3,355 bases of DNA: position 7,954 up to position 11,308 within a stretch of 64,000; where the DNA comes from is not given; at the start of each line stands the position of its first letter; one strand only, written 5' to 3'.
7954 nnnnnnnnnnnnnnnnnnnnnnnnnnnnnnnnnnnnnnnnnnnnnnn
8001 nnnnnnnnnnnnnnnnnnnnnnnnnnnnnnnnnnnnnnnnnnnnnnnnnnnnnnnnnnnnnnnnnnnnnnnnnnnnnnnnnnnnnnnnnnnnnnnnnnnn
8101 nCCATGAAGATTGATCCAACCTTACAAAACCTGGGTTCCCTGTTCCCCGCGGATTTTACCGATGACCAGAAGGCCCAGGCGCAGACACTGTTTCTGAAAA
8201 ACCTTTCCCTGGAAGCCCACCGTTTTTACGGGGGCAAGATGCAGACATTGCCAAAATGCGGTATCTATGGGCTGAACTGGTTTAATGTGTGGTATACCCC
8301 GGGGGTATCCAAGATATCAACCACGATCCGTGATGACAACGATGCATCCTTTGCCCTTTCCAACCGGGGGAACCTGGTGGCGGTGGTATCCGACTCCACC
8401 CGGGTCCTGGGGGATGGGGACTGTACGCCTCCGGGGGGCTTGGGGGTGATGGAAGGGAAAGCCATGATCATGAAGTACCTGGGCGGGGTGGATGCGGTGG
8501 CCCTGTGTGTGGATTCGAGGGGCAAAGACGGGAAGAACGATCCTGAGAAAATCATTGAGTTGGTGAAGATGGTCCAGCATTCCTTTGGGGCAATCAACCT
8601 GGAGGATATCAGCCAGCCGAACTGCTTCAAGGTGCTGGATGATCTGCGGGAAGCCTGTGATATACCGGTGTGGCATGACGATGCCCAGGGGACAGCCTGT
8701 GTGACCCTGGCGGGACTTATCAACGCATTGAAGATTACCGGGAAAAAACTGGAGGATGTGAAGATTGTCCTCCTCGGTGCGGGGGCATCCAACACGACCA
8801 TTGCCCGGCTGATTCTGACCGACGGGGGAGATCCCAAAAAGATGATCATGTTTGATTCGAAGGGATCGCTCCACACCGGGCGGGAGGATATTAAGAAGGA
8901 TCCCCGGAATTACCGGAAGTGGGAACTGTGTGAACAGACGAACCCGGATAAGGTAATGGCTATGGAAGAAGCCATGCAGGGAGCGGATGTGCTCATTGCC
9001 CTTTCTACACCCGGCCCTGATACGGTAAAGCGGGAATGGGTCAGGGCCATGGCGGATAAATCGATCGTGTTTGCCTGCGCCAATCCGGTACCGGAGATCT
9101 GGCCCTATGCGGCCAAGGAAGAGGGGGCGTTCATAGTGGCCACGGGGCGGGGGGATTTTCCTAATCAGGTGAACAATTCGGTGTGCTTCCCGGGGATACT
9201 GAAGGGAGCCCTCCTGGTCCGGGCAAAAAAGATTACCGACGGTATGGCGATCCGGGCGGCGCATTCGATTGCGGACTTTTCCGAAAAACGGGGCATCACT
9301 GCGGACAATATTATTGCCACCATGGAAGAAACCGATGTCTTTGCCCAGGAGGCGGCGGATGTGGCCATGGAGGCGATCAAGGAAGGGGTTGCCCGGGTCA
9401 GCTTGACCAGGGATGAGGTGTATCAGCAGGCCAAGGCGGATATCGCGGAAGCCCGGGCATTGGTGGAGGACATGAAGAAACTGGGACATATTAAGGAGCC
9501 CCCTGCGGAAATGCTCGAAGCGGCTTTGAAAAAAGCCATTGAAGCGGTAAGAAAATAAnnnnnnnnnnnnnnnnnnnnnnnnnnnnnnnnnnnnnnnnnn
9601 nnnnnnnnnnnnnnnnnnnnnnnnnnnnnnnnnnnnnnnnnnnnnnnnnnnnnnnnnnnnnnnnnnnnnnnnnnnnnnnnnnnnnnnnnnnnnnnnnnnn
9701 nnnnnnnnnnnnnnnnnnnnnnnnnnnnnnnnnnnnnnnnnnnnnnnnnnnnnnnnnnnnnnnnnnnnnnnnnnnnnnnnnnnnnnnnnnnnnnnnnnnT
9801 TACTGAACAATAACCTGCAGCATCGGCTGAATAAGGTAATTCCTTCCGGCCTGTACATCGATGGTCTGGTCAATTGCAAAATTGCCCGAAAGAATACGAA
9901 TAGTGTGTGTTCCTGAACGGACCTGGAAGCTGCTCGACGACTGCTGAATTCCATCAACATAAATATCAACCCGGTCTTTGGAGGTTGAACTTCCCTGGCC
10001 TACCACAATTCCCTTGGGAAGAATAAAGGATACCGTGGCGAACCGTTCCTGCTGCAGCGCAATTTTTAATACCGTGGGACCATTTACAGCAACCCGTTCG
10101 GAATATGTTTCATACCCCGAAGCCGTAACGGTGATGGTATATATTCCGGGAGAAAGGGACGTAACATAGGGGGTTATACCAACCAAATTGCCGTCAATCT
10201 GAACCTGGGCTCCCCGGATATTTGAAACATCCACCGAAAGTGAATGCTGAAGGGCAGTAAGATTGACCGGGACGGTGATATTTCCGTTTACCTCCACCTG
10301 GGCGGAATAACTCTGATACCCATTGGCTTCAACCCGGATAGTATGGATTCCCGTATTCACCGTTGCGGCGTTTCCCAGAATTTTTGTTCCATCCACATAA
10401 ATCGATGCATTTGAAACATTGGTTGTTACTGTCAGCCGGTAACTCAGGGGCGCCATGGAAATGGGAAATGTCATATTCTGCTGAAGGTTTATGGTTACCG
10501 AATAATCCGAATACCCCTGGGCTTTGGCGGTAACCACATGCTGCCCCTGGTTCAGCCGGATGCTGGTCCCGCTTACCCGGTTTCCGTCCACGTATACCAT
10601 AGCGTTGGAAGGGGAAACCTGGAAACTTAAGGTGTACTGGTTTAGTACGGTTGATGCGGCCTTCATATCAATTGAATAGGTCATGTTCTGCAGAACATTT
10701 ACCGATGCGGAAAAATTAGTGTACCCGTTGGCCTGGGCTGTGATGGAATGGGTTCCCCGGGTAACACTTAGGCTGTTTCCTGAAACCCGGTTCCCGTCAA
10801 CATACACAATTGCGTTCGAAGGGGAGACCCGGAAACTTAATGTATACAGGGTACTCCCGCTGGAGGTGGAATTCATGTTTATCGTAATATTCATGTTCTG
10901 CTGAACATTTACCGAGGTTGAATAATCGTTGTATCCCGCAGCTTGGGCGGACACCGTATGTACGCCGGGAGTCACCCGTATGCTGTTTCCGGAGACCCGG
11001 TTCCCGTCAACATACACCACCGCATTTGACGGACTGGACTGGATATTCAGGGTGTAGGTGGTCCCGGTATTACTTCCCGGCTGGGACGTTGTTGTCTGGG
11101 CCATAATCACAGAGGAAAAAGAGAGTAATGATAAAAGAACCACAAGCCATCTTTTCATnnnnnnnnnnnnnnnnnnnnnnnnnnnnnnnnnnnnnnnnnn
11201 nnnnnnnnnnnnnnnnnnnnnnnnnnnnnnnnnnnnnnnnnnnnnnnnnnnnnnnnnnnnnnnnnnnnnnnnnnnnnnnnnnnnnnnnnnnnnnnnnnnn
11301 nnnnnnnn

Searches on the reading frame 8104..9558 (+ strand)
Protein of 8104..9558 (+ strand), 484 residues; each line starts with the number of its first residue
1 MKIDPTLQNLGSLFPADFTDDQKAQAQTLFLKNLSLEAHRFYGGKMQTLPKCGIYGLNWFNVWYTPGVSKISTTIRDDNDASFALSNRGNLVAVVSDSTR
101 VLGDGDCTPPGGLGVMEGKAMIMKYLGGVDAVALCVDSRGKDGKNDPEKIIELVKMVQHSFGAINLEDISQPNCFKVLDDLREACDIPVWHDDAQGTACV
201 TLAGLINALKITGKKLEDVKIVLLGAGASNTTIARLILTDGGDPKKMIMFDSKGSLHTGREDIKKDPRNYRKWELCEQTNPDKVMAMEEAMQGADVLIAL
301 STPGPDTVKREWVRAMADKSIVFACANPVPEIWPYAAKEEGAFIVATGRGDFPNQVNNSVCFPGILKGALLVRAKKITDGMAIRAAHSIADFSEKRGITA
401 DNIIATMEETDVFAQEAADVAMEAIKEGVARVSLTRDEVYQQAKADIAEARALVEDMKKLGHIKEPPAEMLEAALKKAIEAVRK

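Call 10: find_encoding_contigs(protein=window:8104-9558:+, flank=3000, max_places=6)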
Protein window:8104-9558:+ (484 aa): 1 contig read that carries it; 1 place shown.
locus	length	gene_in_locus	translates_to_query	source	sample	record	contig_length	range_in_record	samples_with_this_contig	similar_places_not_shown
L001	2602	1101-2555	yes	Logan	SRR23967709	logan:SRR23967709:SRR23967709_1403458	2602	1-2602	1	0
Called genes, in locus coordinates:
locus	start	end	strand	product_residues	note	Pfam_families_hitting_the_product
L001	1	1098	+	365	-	?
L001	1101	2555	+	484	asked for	PF00390:malic, PF03949:Malic_M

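Call 34: find_homologous_proteins(query=window:8104-9558:+, max_evalue=1e-100)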
Query window:8104-9558:+ (484 aa): 7849 proteins with E <= 1e-100 among 8000 candidates; the best 120 are listed.
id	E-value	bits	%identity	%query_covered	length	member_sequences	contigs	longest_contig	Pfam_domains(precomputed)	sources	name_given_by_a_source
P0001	0.0e+0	1093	100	100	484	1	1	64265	PF00390.25,PF03949.22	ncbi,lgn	-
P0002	0.0e+0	1012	90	100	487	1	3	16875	PF00390.25,PF03949.22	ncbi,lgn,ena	-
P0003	7.3e-295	996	89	100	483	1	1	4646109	PF00390.25,PF03949.22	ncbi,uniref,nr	ncbi:NAD(P)-dependent malic enzyme [Breznakiella homolactica]|uniref:NADP-dependent malic enzyme n=1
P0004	2.9e-289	978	87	100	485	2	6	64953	PF00390.25,PF03949.22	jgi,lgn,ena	jgi:malate dehydrogenase (oxaloacetate-decarboxylating)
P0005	2.2e-288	975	87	100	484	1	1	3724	PF00390.25,PF03949.22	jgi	jgi:malate dehydrogenase (oxaloacetate-decarboxylating)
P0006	4.8e-288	974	87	100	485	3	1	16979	PF00390.25,PF03949.22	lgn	-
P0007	9.8e-287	969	86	100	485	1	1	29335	PF00390.25,PF03949.22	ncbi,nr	ncbi:NADP-dependent malic enzyme [Treponema sp. OttesenSCG-928-L16]|nr:NADP-dependent malic enzyme [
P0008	1.3e-286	969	87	100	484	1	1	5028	PF00390.25,PF03949.22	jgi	jgi:malate dehydrogenase (oxaloacetate-decarboxylating)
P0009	4.4e-286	967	87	100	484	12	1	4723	PF00390.25,PF03949.22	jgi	jgi:malate dehydrogenase (oxaloacetate-decarboxylating)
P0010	5.5e-286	967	86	100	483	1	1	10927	PF00390.25,PF03949.22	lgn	-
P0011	5.8e-286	967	87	100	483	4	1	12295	PF00390.25,PF03949.22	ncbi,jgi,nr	ncbi:MAG: NADP-dependent malic enzyme [Treponema sp.]|jgi:malate dehydrogenase (oxaloacetate-decarbo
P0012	8.1e-286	966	86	100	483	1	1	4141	PF00390.25,PF03949.22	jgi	jgi:malate dehydrogenase (oxaloacetate-decarboxylating)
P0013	1.4e-285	965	86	100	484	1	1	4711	PF00390.25,PF03949.22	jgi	jgi:malate dehydrogenase (oxaloacetate-decarboxylating)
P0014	5.2e-285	964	86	100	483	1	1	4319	PF00390.25,PF03949.22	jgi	jgi:malate dehydrogenase (oxaloacetate-decarboxylating)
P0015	9.4e-285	963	86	100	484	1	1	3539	PF00390.25,PF03949.22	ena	-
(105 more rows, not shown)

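Call 35: find_encoding_contigs(protein=P0003, flank=10000, max_places=2)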
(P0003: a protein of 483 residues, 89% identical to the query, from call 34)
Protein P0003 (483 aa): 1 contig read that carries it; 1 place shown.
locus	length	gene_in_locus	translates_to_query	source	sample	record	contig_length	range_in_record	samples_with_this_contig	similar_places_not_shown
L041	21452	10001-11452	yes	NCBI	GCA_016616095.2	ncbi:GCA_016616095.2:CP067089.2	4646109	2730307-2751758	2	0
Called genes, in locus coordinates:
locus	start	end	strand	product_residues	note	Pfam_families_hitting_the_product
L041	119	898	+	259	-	-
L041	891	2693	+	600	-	-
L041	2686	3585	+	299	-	PF00226:DnaJ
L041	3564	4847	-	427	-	PF00275:EPSP_synthase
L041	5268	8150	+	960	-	-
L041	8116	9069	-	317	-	PF00892:EamA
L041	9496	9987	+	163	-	PF17775:YchJ_M-like, PF02810:SEC-C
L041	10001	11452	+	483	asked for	PF00390:malic, PF03949:Malic_M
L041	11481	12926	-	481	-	PF12838:Fer4_7 (weak), PF13187:Fer4_9 (weak), PF25160:LdpA_Fe-S-bd (weak), PF00037:Fer4, PF12797:Fer4_2 (weak), PF12838:Fer4_7, PF00037:Fer4, PF02906:Fe_hyd_lg_C, +7 more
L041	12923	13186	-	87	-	PF01257:2Fe-2S_thioredx (weak)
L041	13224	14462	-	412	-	PF07228:SpoIIE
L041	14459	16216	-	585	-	PF12838:Fer4_7 (weak), PF13237:Fer4_10 (weak), PF14697:Fer4_21 (weak), PF00037:Fer4 (weak), PF02906:Fe_hyd_lg_C, PF04060:FeS, PF08448:PAS_4 (faint)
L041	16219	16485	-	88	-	PF01257:2Fe-2S_thioredx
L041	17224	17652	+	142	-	PF00572:Ribosomal_L13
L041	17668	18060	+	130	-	PF00380:Ribosomal_S9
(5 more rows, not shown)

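Call 36: find_encoding_contigs(protein=P0002, flank=10000, max_places=3)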
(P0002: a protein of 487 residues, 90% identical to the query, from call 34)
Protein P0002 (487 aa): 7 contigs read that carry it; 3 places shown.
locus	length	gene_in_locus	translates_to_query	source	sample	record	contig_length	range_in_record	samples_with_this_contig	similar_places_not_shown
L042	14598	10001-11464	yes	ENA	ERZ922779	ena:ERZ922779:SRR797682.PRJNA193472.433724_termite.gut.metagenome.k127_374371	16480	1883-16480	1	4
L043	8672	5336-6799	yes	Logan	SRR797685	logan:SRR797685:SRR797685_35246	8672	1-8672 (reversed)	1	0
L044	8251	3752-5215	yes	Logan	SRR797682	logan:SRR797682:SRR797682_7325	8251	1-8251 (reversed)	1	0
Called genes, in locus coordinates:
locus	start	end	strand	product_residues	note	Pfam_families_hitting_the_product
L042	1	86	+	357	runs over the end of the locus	PF01926:MMR_HSR1, PF06071:YchF-GTPase_C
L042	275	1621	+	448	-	PF13375:RnfC_N, PF01512:Complex1_51K, PF13187:Fer4_9 (faint), PF13237:Fer4_10 (faint)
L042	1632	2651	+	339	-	PF03116:NQR2_RnfD_RnfE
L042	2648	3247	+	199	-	PF04205:FMN_bind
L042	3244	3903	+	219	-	PF02508:Rnf-Nqr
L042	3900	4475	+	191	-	PF02508:Rnf-Nqr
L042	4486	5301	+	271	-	PF04060:FeS, PF14697:Fer4_21 (weak), PF12797:Fer4_2 (weak), PF00037:Fer4 (weak), PF12837:Fer4_6 (weak), PF13187:Fer4_9 (weak), PF13237:Fer4_10 (weak), PF00037:Fer4, +7 more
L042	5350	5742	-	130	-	PF02195:ParB_N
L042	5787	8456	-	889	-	PF00912:Transgly, PF00905:Transpeptidase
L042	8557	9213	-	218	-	PF13505:OMP_b-brl (weak)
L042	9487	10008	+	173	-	PF02810:SEC-C (weak), PF17775:YchJ_M-like, PF02810:SEC-C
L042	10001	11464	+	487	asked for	PF00390:malic, PF03949:Malic_M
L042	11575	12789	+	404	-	PF13173:AAA_14, PF13635:DUF4143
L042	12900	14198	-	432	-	PF03952:Enolase_N, PF00113:Enolase_C, PF07476:MAAL_C (weak), PF13378:MR_MLE_C (weak)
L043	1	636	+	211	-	?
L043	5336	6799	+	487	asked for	PF00390:malic, PF03949:Malic_M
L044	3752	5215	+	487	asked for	PF00390:malic, PF03949:Malic_M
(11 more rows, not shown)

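Call 37: find_encoding_contigs(protein=P0004, flank=10000, max_places=3)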
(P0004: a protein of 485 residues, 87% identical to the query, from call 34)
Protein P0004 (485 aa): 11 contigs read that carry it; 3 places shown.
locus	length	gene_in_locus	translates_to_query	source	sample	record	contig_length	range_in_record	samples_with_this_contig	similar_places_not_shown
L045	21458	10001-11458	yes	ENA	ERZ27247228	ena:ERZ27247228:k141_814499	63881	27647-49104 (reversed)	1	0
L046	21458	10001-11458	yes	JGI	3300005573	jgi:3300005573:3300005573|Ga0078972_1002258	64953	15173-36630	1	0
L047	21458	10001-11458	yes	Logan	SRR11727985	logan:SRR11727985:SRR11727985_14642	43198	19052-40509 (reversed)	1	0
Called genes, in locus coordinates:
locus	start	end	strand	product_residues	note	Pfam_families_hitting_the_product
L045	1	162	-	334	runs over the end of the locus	PF02653:BPD_transp_2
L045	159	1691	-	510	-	PF00005:ABC_tran, PF13304:AAA_21 (faint), PF00005:ABC_tran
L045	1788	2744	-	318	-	PF00532:Peripla_BP_1, PF13407:Peripla_BP_4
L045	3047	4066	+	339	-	PF01408:GFO_IDH_MocA, PF02894:GFO_IDH_MocA_C, PF22725:GFO_IDH_MocA_C3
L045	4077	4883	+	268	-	PF04962:KduI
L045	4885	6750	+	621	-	PF02776:TPP_enzyme_N, PF00205:TPP_enzyme_M, PF02775:TPP_enzyme_C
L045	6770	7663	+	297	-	PF01261:AP_endonuc_2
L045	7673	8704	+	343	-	PF01113:DapB_N (weak), PF02800:Gp_dh_C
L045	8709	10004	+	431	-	PF00162:PGK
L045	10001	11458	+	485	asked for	PF00390:malic, PF03949:Malic_M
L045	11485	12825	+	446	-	PF09861:Lar_N, PF21113:LarA_C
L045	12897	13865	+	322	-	PF00892:EamA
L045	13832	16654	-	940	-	-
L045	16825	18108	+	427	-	PF00275:EPSP_synthase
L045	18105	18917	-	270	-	PF27507:DjlA_TM (weak), PF00226:DnaJ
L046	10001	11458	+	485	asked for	PF00390:malic, PF03949:Malic_M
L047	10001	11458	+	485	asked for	PF00390:malic, PF03949:Malic_M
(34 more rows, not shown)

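Call 52: list_cluster_members(proteins=[P0001, P0002])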
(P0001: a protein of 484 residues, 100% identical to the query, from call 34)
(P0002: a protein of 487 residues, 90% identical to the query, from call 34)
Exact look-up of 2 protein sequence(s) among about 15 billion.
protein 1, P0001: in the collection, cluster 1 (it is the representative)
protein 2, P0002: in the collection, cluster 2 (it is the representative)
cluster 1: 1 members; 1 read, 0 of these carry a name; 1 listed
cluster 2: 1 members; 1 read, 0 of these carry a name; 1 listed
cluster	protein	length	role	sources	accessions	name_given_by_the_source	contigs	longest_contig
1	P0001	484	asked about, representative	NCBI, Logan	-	-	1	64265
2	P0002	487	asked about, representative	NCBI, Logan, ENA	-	-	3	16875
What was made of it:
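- Tried and rejected: The organism name could not be retrieved (call 52).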

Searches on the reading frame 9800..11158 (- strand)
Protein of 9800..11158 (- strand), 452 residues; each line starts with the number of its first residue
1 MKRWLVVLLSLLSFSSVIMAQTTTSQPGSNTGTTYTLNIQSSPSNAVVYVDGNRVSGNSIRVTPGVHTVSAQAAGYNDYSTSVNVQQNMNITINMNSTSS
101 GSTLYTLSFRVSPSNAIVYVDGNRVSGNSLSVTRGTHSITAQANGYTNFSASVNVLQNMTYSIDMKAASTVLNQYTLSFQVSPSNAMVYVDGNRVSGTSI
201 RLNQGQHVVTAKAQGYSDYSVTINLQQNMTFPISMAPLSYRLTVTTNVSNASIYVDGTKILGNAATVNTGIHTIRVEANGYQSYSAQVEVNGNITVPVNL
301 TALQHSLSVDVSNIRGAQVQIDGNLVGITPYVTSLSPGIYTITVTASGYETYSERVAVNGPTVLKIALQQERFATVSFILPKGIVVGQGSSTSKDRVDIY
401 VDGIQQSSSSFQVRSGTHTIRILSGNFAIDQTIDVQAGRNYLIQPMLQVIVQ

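Call 29: search_protein_families(library=pfam, proteins=[window:9800-11158:-], max_evalue=0.01)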
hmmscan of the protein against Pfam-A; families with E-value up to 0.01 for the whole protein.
window:9800-11158:- (452 aa): 10 families
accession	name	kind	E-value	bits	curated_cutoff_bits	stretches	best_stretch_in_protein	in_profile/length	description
PF08308.17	PEGA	-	8.7e-51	170.2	20.8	5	312-370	8-69/71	PEGA domain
PF13620.12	CarboxypepD_reg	-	4.4e-14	53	32.3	1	333-369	43-82/82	Carboxypeptidase regulatory-like domain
PF13715.12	CarbopepD_reg_2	-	6.6e-12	45.7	32.2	0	62-100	41-79/88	CarboxypepD_reg-like domain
PF07550.17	Shr-like_HID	-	9.2e-11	42.5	22.3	0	314-352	38-75/82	Heme-binding protein Shr-like, Hb-interacting domain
PF22925.3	TS_C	-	2.9e-07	30.8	27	0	21-59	119-157/202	Trans-sialidase, C-terminal domain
PF20608.4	Phage_tube_C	-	2.3e-06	28.3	24.1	0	327-359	47-79/82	Phage tail tube protein C-terminal domain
PF07691.17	PA14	-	2.6e-05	24.5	24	0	103-163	60-114/147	PA14 domain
PF04862.18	DUF642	-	0.00088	19.5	27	0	396-443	36-82/157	Protein of unknown function (DUF642)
PF11008.14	DUF2846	-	0.001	19.5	34.3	0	411-444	44-77/92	Protein of unknown function (DUF2846)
PF10787.14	YfmQ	-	0.0055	16.8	22.9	0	3-59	2-57/133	Uncharacterised protein from bacillus cereus group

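Call 68: find_homologous_proteins(query=window:9800-11158:-, max_evalue=1e-20)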
Query window:9800-11158:- (452 aa): 19 proteins with E <= 1e-20 among 8000 candidates.
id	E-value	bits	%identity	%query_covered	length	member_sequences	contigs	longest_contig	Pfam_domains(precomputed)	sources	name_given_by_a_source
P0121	1.1e-277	938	100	100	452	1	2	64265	PF13715.13,PF22925.4,PF08308.18,PF13620.13,PF07550.18,PF20608.5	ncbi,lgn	-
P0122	2.8e-227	772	58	92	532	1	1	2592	PF13715.13,PF22925.4,PF11008.15,PF12985.14,PF08308.18,PF13620.13,PF07550.18,PF20608.5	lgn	-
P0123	7.4e-198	676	55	96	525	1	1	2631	PF13715.13,PF12985.14,PF08308.18,PF13620.13,PF07550.18,PF20608.5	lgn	-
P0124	7.2e-189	646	67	100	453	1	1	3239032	PF13715.13,PF22925.4,PF08308.18,PF13620.13,PF07550.18,PF20608.5,PF04862.19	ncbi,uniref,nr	ncbi:PEGA domain-containing protein [Brucepastera parasyntrophica]|uniref:PEGA domain-containing pro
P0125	7.3e-48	182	32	81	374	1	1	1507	PF13715.13,PF08308.18,PF13620.13,PF07550.18,PF20608.5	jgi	jgi:hypothetical protein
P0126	2.1e-26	111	33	71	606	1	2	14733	PF13715.13,PF22820.3,PF14326.12,PF08308.18,PF27911.1,PF13620.13,PF06832.19,PF14310.13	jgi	-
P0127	1.7e-25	108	29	64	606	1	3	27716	PF13715.13,PF22820.3,PF11008.15,PF14326.12,PF08308.18,PF13620.13,PF06832.19,PF14310.13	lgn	-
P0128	1.7e-25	108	31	71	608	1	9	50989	PF13715.13,PF22820.3,PF11008.15,PF14326.12,PF08308.18,PF13620.13,PF06832.19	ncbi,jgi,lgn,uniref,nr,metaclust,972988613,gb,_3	ncbi:MAG: PEGA domain protein [Thermotoga sp. 50_1627]|uniref:PEGA domain-containing protein n=1 Tax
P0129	1.8e-25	108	31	71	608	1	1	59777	PF13715.13,PF22820.3,PF11008.15,PF14326.12,PF08308.18,PF13620.13,PF06832.19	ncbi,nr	ncbi:MAG: hypothetical protein PWQ90_371 [Pseudothermotoga sp.]|nr:hypothetical protein [Pseudotherm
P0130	3.5e-25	107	33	71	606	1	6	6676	PF13715.13,PF22820.3,PF11008.15,PF14326.12,PF08308.18,PF13620.13,PF06832.19,PF14310.13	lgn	-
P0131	4.2e-25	107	29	64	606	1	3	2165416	PF13715.13,PF22820.3,PF11008.15,PF14326.12,PF08308.18,PF13620.13,PF06832.19,PF14310.13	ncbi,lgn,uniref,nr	ncbi:hypothetical protein AJ81_04750 [Pseudothermotoga hypogea DSM 11164 = NBRC 106472]|uniref:S-lay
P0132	5.2e-25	107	32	70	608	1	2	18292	PF13715.13,PF22820.3,PF14326.12,PF08308.18,PF13620.13,PF14310.13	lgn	-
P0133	8.3e-25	106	32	70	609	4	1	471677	PF13715.13,PF22820.3,PF14326.12,PF08308.18,PF13620.13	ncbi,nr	ncbi:MAG: PEGA domain-containing protein [Pseudothermotoga sp.]|nr:PEGA domain-containing protein [P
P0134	1.0e-24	106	33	71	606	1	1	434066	PF13715.13,PF22820.3,PF11008.15,PF14326.12,PF08308.18,PF13620.13,PF06832.19,PF14310.13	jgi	-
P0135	1.1e-24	105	32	71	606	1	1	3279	PF13715.13,PF22820.3,PF11008.15,PF14326.12,PF08308.18,PF13620.13,PF06832.19,PF14310.13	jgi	jgi:glutaredoxin-related protein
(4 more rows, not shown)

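Call 69: find_encoding_contigs(protein=P0124, flank=10000, max_places=2)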
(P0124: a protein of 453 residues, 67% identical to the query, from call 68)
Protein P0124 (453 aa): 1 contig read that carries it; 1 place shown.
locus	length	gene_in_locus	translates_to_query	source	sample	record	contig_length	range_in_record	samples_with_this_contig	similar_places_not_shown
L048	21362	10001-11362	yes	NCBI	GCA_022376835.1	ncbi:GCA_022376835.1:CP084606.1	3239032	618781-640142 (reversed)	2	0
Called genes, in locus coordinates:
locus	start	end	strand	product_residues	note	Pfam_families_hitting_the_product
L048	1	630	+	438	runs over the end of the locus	PF00512:HisKA, PF02518:HATPase_c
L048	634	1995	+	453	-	PF00072:Response_reg, PF00158:Sigma54_activat, PF14532:Sigma54_activ_2, PF07728:AAA_5 (weak), PF25601:AAA_lid_14, PF02954:HTH_8, PF18024:HTH_50 (weak)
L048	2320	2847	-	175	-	PF01047:MarR (weak), PF13463:HTH_27 (weak), PF12802:MarR_2 (weak), PF13412:HTH_24 (weak)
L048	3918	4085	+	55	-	PF00690:Cation_ATPase_N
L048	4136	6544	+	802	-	PF00122:E1-E2_ATPase, PF00702:Hydrolase, PF13246:Cation_ATPase, PF00689:Cation_ATPase_C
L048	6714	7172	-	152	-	-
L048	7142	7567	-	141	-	-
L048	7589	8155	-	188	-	-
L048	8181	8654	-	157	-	PF05163:DinB, PF12867:DinB_2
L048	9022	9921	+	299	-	PF13620:CarboxypepD_reg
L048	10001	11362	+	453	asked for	PF22925:TS_C (faint), PF13620:CarboxypepD_reg (faint), PF20608:Phage_tube_C (faint), PF04862:DUF642 (faint), PF07550:Shr-like_HID (faint), PF08308:PEGA, PF13715:CarbopepD_reg_2 (faint), PF08308:PEGA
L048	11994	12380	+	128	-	PF06397:Desulfoferrod_N (weak), PF01880:Desulfoferrodox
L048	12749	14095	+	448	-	PF13102:Phage_int_SAM_5 (faint), PF00589:Phage_integrase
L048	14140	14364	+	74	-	-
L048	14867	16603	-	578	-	PF00580:UvrD-helicase (faint), PF01443:Viral_helicase1 (faint), PF13245:AAA_19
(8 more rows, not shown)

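Call 70: find_encoding_contigs(protein=P0122, flank=5000, max_places=2)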
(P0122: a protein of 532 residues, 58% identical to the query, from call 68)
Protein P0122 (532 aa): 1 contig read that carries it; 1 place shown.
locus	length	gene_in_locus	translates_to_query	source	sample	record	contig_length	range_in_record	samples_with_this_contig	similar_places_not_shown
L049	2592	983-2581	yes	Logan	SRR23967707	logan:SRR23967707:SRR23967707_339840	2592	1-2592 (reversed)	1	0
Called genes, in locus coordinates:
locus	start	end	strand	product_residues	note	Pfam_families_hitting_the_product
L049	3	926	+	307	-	?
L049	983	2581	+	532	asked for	PF22925:TS_C (faint), PF07550:Shr-like_HID (faint), PF12985:DUF3869 (faint), PF08308:PEGA (weak), PF11008:DUF2846 (faint), PF20608:Phage_tube_C (faint), PF13620:CarboxypepD_reg (faint), PF08308:PEGA, +1 more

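Call 71: find_encoding_contigs(protein=P0121, flank=5000, max_places=3)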
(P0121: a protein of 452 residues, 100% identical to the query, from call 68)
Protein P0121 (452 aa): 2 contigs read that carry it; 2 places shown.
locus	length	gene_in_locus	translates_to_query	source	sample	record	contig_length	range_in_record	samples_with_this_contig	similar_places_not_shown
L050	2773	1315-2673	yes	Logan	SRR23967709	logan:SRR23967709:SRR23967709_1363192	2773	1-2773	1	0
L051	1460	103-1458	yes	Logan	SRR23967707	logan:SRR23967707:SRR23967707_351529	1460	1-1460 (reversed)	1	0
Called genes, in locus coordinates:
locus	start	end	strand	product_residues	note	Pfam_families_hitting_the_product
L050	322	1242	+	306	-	PF13620:CarboxypepD_reg (weak)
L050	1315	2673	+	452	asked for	PF20608:Phage_tube_C (faint), PF22925:TS_C (faint), PF07550:Shr-like_HID (faint), PF08308:PEGA, PF13620:CarboxypepD_reg (faint), PF13715:CarbopepD_reg_2 (faint), PF08308:PEGA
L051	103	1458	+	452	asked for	PF20608:Phage_tube_C (faint), PF22925:TS_C (faint), PF07550:Shr-like_HID (faint), PF08308:PEGA, PF13620:CarboxypepD_reg (faint), PF13715:CarbopepD_reg_2 (faint), PF08308:PEGA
